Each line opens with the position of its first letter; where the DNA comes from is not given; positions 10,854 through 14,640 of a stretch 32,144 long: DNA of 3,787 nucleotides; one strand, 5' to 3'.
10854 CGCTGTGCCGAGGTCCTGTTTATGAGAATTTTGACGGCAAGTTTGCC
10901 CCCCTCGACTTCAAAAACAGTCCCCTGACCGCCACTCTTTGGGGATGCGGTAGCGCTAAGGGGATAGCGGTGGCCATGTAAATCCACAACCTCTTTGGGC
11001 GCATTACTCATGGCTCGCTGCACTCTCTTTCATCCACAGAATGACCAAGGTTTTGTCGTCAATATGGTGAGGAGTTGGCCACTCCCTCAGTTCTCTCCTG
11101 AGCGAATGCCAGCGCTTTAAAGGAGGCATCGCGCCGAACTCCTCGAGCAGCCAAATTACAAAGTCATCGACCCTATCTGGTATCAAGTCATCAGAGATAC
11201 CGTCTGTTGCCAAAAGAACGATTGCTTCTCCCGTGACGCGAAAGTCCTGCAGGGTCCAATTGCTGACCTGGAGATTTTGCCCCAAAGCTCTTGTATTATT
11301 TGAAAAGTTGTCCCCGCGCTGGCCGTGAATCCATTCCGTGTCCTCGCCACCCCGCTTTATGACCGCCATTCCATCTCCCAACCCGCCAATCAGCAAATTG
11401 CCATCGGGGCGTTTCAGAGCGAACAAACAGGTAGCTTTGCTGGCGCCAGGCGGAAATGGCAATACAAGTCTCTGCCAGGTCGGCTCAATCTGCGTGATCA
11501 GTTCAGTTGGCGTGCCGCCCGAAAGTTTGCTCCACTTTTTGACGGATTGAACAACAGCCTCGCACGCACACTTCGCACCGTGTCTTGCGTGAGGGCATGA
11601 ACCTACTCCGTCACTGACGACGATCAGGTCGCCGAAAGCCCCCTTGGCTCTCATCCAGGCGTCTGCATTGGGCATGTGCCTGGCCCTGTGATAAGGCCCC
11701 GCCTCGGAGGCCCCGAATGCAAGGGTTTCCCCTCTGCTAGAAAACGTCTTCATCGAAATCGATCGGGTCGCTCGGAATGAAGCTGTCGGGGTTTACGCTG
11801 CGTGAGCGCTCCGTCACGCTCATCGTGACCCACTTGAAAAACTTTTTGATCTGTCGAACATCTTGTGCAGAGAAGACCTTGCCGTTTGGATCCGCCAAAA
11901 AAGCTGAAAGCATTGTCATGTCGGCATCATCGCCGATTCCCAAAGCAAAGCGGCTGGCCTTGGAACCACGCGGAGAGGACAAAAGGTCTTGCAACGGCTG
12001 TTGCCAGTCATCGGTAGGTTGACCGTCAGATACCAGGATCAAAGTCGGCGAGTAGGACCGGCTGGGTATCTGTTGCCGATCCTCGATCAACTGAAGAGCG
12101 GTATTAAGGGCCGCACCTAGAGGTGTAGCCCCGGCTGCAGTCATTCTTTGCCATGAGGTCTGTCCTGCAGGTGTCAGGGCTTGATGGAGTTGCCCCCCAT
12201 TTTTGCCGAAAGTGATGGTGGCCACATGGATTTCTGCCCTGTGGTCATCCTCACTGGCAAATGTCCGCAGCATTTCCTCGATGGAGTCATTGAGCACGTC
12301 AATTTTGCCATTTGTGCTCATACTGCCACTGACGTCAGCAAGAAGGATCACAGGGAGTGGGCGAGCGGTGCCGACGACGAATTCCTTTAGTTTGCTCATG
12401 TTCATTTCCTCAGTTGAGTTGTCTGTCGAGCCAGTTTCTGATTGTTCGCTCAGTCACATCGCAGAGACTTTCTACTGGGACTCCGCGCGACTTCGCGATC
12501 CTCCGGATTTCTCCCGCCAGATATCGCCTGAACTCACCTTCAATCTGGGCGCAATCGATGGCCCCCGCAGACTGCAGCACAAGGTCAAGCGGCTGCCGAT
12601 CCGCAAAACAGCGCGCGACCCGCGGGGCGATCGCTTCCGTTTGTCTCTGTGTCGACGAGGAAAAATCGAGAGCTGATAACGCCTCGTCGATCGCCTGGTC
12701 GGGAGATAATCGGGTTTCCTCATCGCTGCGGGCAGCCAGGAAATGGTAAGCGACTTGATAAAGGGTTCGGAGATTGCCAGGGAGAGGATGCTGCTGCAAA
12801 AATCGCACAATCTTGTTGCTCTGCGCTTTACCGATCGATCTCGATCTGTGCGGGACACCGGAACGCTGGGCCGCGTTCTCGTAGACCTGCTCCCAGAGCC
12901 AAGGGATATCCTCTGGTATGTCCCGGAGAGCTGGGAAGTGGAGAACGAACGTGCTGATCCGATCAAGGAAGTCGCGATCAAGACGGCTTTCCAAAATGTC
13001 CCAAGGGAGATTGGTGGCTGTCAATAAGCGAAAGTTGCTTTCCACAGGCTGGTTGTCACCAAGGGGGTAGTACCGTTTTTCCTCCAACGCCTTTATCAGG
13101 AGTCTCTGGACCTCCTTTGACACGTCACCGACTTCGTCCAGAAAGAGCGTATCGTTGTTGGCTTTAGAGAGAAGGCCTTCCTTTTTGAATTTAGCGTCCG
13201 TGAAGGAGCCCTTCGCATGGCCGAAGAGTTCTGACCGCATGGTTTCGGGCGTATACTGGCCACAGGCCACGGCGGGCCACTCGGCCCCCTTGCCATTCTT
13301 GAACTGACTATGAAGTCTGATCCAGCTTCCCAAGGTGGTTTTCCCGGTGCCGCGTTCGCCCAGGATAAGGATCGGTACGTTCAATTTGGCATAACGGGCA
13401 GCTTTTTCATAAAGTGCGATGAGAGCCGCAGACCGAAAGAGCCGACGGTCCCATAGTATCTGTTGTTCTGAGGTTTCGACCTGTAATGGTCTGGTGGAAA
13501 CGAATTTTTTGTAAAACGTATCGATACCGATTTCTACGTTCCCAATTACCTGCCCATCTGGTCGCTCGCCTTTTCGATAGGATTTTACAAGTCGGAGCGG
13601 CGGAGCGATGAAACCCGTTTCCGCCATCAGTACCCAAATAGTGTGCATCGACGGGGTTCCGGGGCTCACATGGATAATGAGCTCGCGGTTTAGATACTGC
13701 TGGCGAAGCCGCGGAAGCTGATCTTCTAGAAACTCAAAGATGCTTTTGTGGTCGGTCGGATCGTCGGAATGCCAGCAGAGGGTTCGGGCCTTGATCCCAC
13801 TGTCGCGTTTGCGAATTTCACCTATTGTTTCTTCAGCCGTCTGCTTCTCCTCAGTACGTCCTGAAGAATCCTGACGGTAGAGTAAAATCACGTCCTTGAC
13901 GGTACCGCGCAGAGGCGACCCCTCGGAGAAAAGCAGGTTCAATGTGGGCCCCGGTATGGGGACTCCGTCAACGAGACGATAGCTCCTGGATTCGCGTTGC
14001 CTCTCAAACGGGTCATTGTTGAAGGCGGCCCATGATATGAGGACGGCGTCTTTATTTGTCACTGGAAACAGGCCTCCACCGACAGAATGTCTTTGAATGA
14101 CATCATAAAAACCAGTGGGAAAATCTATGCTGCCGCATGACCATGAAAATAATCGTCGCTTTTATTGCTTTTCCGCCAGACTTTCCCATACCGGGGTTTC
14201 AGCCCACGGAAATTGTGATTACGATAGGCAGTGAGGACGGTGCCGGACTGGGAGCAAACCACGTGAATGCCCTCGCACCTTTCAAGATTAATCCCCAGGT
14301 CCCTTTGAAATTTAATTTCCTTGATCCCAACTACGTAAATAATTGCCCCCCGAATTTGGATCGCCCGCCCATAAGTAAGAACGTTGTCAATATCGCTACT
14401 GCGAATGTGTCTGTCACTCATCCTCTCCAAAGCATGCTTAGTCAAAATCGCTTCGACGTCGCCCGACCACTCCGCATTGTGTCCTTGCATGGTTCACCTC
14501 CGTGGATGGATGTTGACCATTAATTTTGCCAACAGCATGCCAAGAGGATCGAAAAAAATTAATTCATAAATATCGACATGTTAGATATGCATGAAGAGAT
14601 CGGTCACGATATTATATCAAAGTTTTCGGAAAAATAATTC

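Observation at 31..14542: CARF/sigma54-controlled operon joining a TerY-P triad, a UPF1-like helicase and a coiled-coil McrBC derivative (CoCoNuT-like, experimentally untested)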

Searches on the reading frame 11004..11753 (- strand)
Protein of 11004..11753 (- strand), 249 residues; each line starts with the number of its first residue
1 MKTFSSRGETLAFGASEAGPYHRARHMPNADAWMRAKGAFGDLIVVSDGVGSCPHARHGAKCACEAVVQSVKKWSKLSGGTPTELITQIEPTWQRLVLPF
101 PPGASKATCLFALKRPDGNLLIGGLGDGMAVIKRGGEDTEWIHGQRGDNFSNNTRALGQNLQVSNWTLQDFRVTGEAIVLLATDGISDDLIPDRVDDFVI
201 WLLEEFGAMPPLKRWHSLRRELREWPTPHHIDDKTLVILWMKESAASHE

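Call 4: search_protein_families(library=pfam, proteins=[window:11004-11753:-], max_evalue=0.01)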
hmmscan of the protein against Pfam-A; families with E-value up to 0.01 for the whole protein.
window:11004-11753:- (249 aa): 1 family
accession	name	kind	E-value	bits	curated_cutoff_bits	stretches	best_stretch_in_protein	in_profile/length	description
PF13672.11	PP2C_2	-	7.1e-28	98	24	1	19-199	2-188/209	Protein phosphatase 2C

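Call 5: search_protein_families(library=padloc, proteins=[window:11004-11753:-], max_evalue=0.01)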
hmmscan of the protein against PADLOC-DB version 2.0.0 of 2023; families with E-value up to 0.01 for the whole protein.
window:11004-11753:- (249 aa): 0 families

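Call 7: search_protein_families(library=ncbifam, proteins=[window:11004-11753:-], max_evalue=0.01)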
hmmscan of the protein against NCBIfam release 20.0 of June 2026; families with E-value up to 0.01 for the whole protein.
window:11004-11753:- (249 aa): 1 family
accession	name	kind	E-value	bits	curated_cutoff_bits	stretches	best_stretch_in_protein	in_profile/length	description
NF033484.1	Stp1_PP2C_phos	equivalog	0.00029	20.4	230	0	154-197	156-198/232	Stp1/IreP family PP2C-type Ser/Thr phosphatase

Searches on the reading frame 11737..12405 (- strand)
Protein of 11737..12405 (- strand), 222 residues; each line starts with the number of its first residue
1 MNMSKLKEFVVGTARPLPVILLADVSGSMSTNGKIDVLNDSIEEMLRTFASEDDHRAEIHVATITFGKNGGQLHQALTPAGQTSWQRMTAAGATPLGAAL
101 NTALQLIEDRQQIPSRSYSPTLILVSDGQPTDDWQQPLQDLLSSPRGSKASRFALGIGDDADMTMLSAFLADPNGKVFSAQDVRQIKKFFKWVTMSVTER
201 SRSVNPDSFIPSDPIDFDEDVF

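Call 4: search_protein_families(library=pfam, proteins=[window:11737-12405:-], max_evalue=0.01)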
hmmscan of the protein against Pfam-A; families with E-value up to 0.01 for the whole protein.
window:11737-12405:- (222 aa): 4 families
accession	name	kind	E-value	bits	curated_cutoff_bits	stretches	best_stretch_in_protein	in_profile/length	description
PF00092.34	VWA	-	3e-12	47.6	23.8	1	19-191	2-173/174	von Willebrand factor type A domain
PF13519.12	VWA_2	-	1.8e-08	35.4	27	1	19-129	1-107/107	von Willebrand factor type A domain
PF13768.12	VWA_3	-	5.2e-08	33.5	27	1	19-175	3-151/155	von Willebrand factor type A domain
PF05762.20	VWA_CoxE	-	9e-05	22.4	26.4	1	14-137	54-168/222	VWA domain containing CoxE-like protein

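Call 5: search_protein_families(library=padloc, proteins=[window:11737-12405:-], max_evalue=0.01)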
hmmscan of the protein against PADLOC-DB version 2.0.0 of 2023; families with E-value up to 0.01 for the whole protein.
window:11737-12405:- (222 aa): 1 family
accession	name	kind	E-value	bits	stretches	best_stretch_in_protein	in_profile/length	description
PDLC02224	TerY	-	0.00026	18.6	1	84-134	125-175/277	-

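Call 7: search_protein_families(library=ncbifam, proteins=[window:11737-12405:-], max_evalue=0.01)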
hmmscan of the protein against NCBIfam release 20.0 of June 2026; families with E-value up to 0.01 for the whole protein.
window:11737-12405:- (222 aa): 2 families
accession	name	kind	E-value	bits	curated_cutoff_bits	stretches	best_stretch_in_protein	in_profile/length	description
TIGR02442.1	Cob-chelat-sub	hypoth_equivalog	1.3e-09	37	779.45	1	17-131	473-584/641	putative cobaltochelatase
TIGR02031.1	BchD-ChlD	equivalog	0.0077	15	499.55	1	19-130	426-532/608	magnesium chelatase ATPase subunit D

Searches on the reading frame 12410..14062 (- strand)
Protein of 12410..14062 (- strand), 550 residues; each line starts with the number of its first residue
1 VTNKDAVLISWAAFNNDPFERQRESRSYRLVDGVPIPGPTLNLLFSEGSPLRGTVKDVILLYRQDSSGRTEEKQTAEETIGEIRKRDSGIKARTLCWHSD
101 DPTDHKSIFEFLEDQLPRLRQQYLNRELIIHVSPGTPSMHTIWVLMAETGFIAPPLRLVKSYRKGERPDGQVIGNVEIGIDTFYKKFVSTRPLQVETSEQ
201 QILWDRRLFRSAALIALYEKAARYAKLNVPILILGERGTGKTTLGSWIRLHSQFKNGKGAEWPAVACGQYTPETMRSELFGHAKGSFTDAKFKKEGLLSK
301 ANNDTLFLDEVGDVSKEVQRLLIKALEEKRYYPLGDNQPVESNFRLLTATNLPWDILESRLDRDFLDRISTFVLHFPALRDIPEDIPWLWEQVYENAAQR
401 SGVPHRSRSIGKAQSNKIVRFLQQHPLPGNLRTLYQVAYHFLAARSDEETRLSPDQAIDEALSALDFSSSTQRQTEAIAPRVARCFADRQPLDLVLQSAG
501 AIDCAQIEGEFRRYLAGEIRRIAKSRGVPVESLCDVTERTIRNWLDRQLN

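Call 4: search_protein_families(library=pfam, proteins=[window:12410-14062:-], max_evalue=0.01)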
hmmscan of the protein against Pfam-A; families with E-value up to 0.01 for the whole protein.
window:12410-14062:- (550 aa): 8 families
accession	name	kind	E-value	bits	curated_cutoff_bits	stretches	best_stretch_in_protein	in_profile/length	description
PF00158.32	Sigma54_activat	-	1e-37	129.9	20.2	1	210-374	4-167/168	Sigma-54 interaction domain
PF07728.20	AAA_5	-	1.2e-09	38.7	22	1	231-368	2-138/139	AAA domain (dynein-related subfamily)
PF14532.12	Sigma54_activ_2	-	7.8e-09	36.3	25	1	210-379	3-138/138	Sigma-54 interaction domain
PF00004.35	AAA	-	8.9e-05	23.4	21.2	1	231-361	1-119/131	ATPase family associated with various cellular activities (AAA)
PF25601.1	AAA_lid_14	-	0.00033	20.9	27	1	383-448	4-63/87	AAA+ ATPase lid domain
PF01078.27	Mg_chelatase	-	0.0043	16.9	20.3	0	232-331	26-135/207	Magnesium chelatase, subunit ChlI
PF13245.12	AAA_19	-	0.0055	17.3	25.1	1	221-337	4-126/134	AAA domain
PF22208.1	Cas_Csm6_CARF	-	0.0066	16.6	27.5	0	100-147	10-57/106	Cas_Csm6 CARF domain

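Call 5: search_protein_families(library=padloc, proteins=[window:12410-14062:-], max_evalue=0.01)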
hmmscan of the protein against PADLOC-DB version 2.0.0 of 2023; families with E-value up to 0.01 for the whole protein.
window:12410-14062:- (550 aa): 9 families
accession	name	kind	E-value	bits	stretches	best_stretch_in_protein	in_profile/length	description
PDLC01994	RtcR_PspF1--CARF_AAA_HTH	-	2.7e-149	496.2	1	5-546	3-466/468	-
PDLC01995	RtcR_PspF2--CARF_AAA_HTH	-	2.3e-69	232.8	1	6-437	2-393/481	-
PDLC01993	RtcR--CARF_AAA_HTH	-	1.8e-45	153.4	1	70-446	48-422/523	-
PDLC01031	Csx1/Csm6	-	3.7e-07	27.9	1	55-170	25-117/357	CARF+HEPN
PDLC01803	CARF1--CARF_HEPN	-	0.00067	16.8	1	87-147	60-119/426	-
PDLC01814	CARF1--CARF_HEPN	-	0.00097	16.1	1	101-149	125-172/478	-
PDLC01806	CARF1--CARF_HEPN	-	0.003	14.7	1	54-152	38-136/410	-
PDLC01816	CARF1--CARF_HEPN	-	0.0066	13.4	1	75-154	54-135/427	-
PDLC01882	CARF4--CARF_PDDEXK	-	0.009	12.5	0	104-148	118-162/569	-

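Call 7: search_protein_families(library=ncbifam, proteins=[window:12410-14062:-], max_evalue=0.01)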
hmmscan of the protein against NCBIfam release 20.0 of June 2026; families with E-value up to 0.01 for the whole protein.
window:12410-14062:- (550 aa): 27 families (the best 25 are shown)
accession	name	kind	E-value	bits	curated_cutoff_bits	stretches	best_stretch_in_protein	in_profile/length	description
NF038308.1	RNA_repair_RtcR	equivalog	2e-54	185.4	650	1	60-474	46-448/530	RNA repair transcriptional activator RtcR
TIGR02974.1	phageshock_pspF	equivalog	4e-40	138.1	443.55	1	210-452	4-240/336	phage shock protein operon transcriptional activator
NF011695.0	PRK15115.1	equivalog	3.4e-37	128.3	763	1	204-445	133-368/445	two-component system response regulator GlrR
TIGR01818.1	ntrC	equivalog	2.6e-36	125.4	558.6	1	210-469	139-388/463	nitrogen regulation protein NR(I)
NF003451.0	PRK05022.1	equivalog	9.1e-36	123.6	476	1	208-450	193-429/512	nitric oxide reductase transcriptional regulator NorR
TIGR01817.1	nifA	equivalog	1.7e-33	116.2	528.85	1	198-434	188-417/534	nif-specific transcriptional activator NifA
TIGR02329.1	propionate_PrpR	equivalog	1.8e-33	116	499.2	1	211-475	218-479/526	propionate catabolism operon regulatory protein PrpR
NF041552.1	TF_PrdR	equivalog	2.2e-32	112.2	795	1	204-443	266-498/577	sigma-54 dependent transcriptional regulator PrdR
NF051870.1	NAssimRespRegNtrX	equivalog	4.5e-31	108.2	600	1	210-489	144-415/452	nitrogen assimilation response regulator NtrX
NF008469.0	PRK11361.1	equivalog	4.5e-31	108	714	1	201-437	139-368/461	acetoacetate metabolism transcriptional regulator AtoC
NF008622.0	PRK11608.1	equivalog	8e-31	107.2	529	1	210-453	11-248/329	phage shock protein operon transcriptional activator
NF008085.0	PRK10820.1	equivalog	1.1e-30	106.8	576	1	198-452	197-444/520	transcriptional regulator TyrR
NF011953.0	PRK15424.1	equivalog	1.1e-30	106.8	703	1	211-476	225-496/538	propionate catabolism operon regulatory protein PrpR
NF050807.1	TransRegFlbDCaul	equivalog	2.6e-30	105.7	750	1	209-457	122-367/454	sigma-54-dependent transcriptional regulator FlbD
NF049963.1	RespRegFlgRCampy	domain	1.5e-29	103.1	750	1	210-439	139-361/429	fla regulon two-component system response regulator FlgR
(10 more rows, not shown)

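Call 66: find_homologous_proteins(query=window:12410-14062:-, max_evalue=1e-30)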
Query window:12410-14062:- (550 aa): 988 proteins with E <= 1e-30 among 8000 candidates; the best 120 are listed.
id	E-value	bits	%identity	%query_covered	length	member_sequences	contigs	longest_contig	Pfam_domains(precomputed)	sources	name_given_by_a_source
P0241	0.0e+0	1159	100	93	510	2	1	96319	PF00158.33,PF14532.13,PF07728.21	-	-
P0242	2.0e-277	939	74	99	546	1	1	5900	PF00158.33,PF14532.13,PF07728.21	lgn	-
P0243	1.8e-273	926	73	99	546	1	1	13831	PF00158.33,PF14532.13,PF07728.21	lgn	-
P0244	2.0e-273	926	74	99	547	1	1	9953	PF00158.33,PF06956.17,PF14532.13,PF07728.21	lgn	-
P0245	4.3e-267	905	72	99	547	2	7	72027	PF00158.33,PF14532.13,PF07728.21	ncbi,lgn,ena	-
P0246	1.9e-264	897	72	99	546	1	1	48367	PF00158.33,PF14532.13,PF07728.21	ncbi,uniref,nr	ncbi:sigma 54-interacting transcriptional regulator [Geomonas sp. Red69]|uniref:sigma-54-dependent t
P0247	1.2e-254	864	67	100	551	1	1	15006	PF00158.33,PF00004.36,PF14532.13,PF07728.21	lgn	-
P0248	1.6e-249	847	71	93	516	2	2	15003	PF00158.33,PF06956.17,PF14532.13,PF07728.21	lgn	-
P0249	1.5e-196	672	55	99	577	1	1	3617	PF00158.33,PF14532.13,PF07728.21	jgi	jgi:transcriptional regulator with AAA-type ATPase domain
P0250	1.5e-195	669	55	99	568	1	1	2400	PF00158.33,PF14532.13,PF07728.21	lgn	-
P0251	2.4e-195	668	56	99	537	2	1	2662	PF00158.33,PF06956.17,PF14532.13,PF07728.21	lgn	-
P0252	9.3e-194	663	55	98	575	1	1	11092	PF00158.33,PF14532.13,PF07728.21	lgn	-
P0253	1.4e-192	659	55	99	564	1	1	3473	PF00158.33,PF06956.17,PF14532.13,PF07728.21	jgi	-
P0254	2.2e-192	659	53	98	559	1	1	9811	PF00158.33,PF14532.13,PF07728.21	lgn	-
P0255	3.9e-192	658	54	99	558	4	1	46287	PF00158.33,PF14532.13,PF07728.21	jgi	jgi:DNA-binding NtrC family response regulator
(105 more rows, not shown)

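Call 67: find_encoding_contigs(protein=P0246, flank=10000, max_places=2)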
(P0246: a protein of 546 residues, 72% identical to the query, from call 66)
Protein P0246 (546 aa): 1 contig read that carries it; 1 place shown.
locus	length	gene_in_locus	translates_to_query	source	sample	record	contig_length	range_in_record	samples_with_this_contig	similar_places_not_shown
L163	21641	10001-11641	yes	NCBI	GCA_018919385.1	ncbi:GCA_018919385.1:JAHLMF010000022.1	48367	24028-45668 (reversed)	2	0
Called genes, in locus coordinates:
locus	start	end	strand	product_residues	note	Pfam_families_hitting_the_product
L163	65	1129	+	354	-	PF04607:RelA_SpoT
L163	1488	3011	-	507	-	PF12167:Arm-DNA-bind_2 (weak), PF14659:Phage_int_SAM_3 (weak)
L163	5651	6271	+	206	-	-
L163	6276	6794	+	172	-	-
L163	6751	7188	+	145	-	-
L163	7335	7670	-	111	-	PF13560:HTH_31, PF12844:HTH_19, PF01381:HTH_3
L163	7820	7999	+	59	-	-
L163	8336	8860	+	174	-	-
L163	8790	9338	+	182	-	PF13280:WYL, PF25583:WCX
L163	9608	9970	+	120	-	PF14076:DUF4258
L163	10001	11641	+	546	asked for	PF00158:Sigma54_activat, PF14532:Sigma54_activ_2 (weak), PF07728:AAA_5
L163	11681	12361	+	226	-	PF05762:VWA_CoxE (weak), PF00092:VWA, PF13519:VWA_2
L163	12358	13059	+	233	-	PF13672:PP2C_2, PF07228:SpoIIE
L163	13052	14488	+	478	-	PF00069:Pkinase, PF07714:PK_Tyr_Ser-Thr (weak), PF06293:Kdo (weak)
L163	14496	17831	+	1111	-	PF13086:AAA_11, PF13191:AAA_16 (faint), PF13245:AAA_19 (faint), PF13604:AAA_30 (faint), PF13086:AAA_11, PF13087:AAA_12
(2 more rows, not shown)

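Call 68: find_encoding_contigs(protein=P0245, flank=10000, max_places=2)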
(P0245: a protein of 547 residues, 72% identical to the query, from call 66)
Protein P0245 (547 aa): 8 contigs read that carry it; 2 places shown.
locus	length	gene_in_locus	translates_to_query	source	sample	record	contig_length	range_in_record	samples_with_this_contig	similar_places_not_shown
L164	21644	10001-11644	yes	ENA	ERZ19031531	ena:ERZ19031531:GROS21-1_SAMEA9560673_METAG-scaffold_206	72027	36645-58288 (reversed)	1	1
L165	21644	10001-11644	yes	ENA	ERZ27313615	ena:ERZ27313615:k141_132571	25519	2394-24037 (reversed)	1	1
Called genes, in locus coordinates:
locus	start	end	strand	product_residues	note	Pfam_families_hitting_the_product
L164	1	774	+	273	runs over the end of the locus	PF09673:TrbC_Ftype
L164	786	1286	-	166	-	PF00583:Acetyltransf_1 (weak), PF13508:Acetyltransf_7, PF13673:Acetyltransf_10 (weak)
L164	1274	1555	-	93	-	PF08681:TacA1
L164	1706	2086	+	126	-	-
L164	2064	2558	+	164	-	PF10502:Peptidase_S26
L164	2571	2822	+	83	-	-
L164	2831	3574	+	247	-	-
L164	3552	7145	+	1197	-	PF07916:TraG_N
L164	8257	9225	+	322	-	PF13280:WYL, PF25583:WCX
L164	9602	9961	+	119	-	PF14076:DUF4258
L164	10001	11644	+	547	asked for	PF00158:Sigma54_activat, PF14532:Sigma54_activ_2 (weak), PF07728:AAA_5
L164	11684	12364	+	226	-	PF05762:VWA_CoxE (faint), PF00092:VWA, PF13519:VWA_2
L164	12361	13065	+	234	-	PF13672:PP2C_2, PF07228:SpoIIE (weak)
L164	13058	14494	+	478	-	PF00069:Pkinase, PF07714:PK_Tyr_Ser-Thr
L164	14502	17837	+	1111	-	PF13086:AAA_11, PF13191:AAA_16 (faint), PF13245:AAA_19 (faint), PF13604:AAA_30 (weak), PF13086:AAA_11, PF13087:AAA_12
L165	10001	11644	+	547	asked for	PF00158:Sigma54_activat, PF14532:Sigma54_activ_2 (weak), PF07728:AAA_5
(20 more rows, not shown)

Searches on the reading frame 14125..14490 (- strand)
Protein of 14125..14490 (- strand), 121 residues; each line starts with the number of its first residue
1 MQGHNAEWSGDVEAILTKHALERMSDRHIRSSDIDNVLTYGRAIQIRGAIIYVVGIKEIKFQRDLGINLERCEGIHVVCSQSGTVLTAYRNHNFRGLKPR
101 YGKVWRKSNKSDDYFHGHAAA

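Call 4: search_protein_families(library=pfam, proteins=[window:14125-14490:-], max_evalue=0.01)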
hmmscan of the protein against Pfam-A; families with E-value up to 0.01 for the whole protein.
window:14125-14490:- (121 aa): 1 family
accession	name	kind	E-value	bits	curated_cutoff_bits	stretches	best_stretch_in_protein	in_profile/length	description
PF14076.12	DUF4258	-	7.2e-08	33.1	25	1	16-89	1-70/71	Domain of unknown function (DUF4258)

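Call 5: search_protein_families(library=padloc, proteins=[window:14125-14490:-], max_evalue=0.01)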
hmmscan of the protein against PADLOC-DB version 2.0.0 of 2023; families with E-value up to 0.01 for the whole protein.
window:14125-14490:- (121 aa): 0 families

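Call 7: search_protein_families(library=ncbifam, proteins=[window:14125-14490:-], max_evalue=0.01)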
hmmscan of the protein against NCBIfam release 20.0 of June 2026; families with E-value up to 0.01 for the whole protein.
window:14125-14490:- (121 aa): 0 families
